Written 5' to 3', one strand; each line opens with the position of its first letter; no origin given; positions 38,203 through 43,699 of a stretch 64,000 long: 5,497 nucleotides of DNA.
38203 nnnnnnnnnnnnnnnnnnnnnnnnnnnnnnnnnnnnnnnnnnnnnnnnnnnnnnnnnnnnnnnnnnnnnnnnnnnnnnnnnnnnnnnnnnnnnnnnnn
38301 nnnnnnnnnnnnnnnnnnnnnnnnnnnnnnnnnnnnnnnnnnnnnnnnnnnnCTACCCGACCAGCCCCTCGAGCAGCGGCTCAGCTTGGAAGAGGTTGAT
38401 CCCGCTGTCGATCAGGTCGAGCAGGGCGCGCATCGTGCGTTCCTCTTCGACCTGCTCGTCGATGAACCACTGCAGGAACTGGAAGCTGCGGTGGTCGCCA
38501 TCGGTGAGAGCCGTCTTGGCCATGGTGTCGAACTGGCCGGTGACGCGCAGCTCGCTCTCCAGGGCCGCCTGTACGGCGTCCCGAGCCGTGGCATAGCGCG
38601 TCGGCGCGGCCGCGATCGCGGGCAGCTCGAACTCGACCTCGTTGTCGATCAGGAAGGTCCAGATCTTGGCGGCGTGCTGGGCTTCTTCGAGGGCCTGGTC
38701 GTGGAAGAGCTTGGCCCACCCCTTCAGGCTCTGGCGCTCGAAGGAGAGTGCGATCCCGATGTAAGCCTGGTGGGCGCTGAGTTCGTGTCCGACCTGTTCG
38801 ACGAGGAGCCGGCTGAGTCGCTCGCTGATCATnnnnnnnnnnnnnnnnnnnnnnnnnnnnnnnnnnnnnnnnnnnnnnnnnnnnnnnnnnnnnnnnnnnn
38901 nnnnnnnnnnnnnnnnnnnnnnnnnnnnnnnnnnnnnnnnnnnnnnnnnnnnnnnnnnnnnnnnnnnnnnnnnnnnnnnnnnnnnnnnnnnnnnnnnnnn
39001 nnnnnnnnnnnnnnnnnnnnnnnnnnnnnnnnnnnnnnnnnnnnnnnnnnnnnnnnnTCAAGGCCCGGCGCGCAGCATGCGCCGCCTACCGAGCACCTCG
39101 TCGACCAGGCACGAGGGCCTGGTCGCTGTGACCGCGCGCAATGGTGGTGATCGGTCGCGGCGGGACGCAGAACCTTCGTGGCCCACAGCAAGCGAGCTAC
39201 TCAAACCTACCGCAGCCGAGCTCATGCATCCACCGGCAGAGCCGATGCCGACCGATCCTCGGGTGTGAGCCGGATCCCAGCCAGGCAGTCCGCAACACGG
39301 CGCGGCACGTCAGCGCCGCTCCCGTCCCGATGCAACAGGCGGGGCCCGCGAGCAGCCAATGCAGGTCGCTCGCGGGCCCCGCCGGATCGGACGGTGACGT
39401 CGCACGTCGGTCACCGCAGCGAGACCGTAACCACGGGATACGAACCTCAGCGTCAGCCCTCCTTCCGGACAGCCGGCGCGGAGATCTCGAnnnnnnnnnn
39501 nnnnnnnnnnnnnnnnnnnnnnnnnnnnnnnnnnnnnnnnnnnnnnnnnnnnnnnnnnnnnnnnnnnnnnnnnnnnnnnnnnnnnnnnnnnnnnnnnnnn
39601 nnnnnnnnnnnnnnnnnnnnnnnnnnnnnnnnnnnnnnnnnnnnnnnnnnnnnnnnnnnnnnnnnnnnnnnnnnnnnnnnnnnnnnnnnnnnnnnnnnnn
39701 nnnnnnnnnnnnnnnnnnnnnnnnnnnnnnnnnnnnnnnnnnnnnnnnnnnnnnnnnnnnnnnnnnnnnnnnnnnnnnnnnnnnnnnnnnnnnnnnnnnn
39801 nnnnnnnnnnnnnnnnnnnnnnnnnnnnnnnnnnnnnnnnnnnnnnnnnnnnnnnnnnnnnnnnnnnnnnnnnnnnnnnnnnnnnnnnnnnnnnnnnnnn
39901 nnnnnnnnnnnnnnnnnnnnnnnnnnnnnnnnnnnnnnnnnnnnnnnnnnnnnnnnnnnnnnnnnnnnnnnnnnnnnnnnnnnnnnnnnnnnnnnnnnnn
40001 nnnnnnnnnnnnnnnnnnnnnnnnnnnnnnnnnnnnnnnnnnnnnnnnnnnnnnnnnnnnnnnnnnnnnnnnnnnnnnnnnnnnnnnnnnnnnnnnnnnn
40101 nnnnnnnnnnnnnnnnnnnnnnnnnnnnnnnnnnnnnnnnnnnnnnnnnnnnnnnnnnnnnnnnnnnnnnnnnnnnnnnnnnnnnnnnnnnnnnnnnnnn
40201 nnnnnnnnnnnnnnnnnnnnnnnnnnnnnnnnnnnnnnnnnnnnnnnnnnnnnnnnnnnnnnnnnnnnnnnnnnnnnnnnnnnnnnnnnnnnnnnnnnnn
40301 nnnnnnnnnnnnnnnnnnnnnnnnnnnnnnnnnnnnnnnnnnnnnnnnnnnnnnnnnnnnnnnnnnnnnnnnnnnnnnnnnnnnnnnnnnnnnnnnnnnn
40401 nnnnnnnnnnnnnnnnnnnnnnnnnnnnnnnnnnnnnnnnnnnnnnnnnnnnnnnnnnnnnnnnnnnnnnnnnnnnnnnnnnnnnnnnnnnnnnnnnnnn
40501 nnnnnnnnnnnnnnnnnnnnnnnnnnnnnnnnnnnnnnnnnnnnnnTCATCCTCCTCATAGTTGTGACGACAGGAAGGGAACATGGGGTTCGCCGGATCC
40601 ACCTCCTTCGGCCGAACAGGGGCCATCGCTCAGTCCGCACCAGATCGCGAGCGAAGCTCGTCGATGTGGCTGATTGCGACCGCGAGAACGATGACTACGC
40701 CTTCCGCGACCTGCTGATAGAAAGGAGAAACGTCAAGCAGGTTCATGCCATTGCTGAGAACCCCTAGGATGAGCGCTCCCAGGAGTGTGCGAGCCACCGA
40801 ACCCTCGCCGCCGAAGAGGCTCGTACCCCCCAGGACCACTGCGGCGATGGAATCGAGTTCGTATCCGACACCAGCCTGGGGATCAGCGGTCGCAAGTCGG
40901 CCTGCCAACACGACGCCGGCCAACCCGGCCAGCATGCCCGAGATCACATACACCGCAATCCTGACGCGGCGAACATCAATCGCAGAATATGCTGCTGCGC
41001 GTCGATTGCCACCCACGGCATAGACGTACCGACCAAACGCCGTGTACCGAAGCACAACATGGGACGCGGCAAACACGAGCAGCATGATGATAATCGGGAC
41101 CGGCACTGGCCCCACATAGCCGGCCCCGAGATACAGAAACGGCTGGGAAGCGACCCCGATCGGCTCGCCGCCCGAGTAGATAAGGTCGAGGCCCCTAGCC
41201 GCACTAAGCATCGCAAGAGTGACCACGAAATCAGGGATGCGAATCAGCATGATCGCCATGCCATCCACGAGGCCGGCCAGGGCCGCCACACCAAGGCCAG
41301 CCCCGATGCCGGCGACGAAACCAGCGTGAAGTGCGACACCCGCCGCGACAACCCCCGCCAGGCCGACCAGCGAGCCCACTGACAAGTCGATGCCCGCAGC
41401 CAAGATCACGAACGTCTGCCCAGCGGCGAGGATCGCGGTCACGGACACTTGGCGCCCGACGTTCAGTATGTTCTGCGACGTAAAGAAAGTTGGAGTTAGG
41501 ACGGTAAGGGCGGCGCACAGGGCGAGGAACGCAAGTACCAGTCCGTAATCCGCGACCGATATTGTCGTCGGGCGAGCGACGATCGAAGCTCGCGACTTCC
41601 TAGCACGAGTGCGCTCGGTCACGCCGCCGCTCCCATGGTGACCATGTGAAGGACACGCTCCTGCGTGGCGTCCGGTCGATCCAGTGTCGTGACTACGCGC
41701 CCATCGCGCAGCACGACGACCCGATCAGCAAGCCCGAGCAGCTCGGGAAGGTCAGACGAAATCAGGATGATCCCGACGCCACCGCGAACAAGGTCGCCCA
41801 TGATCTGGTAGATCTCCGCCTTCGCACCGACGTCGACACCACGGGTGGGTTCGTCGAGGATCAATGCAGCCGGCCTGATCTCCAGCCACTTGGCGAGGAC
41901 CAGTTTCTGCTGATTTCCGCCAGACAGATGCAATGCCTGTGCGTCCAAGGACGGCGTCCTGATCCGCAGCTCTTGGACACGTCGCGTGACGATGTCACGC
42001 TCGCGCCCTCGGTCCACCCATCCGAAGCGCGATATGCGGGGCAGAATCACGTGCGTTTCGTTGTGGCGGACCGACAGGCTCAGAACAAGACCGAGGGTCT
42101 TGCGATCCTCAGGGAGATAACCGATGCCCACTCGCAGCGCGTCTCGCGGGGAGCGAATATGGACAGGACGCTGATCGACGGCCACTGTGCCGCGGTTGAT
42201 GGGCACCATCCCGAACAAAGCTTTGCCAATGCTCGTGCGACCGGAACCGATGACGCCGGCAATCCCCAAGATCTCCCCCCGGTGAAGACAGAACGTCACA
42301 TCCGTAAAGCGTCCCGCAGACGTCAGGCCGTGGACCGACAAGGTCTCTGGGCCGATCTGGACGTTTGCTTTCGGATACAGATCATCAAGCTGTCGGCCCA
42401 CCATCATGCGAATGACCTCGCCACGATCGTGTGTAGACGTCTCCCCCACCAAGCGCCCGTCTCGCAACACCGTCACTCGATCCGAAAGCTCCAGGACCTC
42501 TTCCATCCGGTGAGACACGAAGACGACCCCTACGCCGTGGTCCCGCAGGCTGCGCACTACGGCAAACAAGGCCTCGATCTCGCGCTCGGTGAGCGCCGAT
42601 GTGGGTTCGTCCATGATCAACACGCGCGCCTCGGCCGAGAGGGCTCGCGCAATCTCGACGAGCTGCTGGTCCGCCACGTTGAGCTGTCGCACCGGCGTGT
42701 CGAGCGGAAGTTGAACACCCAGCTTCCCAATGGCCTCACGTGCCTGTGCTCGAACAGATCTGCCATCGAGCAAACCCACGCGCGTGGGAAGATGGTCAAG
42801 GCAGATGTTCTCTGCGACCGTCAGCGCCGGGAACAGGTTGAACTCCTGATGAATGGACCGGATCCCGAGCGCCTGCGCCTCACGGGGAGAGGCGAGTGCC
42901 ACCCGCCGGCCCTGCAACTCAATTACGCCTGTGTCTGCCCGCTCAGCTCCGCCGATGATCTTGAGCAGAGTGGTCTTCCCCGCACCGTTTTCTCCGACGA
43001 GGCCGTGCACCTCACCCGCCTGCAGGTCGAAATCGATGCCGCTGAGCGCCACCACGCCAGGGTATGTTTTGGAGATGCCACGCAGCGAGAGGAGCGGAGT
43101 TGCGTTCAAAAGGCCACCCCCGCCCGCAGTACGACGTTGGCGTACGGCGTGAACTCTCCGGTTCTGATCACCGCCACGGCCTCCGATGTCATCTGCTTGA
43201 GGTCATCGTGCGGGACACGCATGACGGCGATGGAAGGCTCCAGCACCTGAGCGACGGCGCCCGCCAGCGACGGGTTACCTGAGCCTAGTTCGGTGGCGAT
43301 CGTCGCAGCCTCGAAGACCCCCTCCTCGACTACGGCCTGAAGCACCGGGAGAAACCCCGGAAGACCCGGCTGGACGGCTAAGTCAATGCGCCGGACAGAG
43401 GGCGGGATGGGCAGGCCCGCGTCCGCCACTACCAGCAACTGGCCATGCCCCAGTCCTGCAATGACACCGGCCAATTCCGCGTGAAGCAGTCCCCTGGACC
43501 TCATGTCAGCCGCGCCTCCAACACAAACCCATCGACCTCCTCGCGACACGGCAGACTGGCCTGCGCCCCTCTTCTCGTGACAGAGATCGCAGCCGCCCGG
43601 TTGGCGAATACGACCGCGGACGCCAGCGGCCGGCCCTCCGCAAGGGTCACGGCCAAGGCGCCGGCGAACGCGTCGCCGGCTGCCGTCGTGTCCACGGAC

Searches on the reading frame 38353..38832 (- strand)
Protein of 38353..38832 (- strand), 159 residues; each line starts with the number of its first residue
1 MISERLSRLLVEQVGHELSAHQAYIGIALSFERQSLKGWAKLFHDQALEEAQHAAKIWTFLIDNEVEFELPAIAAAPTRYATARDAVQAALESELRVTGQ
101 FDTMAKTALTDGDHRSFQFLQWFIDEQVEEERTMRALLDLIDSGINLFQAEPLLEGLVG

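Call 37: search_protein_families(library=pfam, proteins=[window:38353-38832:-], max_evalue=0.01)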
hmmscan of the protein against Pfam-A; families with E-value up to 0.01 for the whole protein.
window:38353-38832:- (159 aa): 2 families
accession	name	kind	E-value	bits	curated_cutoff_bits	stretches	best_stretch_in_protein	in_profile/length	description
PF00210.30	Ferritin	-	4.1e-27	95.3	24.5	1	9-142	3-140/142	Ferritin-like domain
PF02915.23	Rubrerythrin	-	0.0015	19.4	22.8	1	16-123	9-122/137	Rubrerythrin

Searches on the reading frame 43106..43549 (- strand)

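Call 37: search_protein_families(library=pfam, proteins=[window:43106-43549:-], max_evalue=0.01)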
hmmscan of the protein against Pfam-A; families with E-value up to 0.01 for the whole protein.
window:43106-43549:- (147 aa): 1 family
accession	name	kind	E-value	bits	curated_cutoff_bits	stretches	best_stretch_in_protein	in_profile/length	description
PF05025.18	RbsD_FucU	-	1.5e-36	126.3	25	1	16-145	1-137/138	RbsD / FucU transport protein family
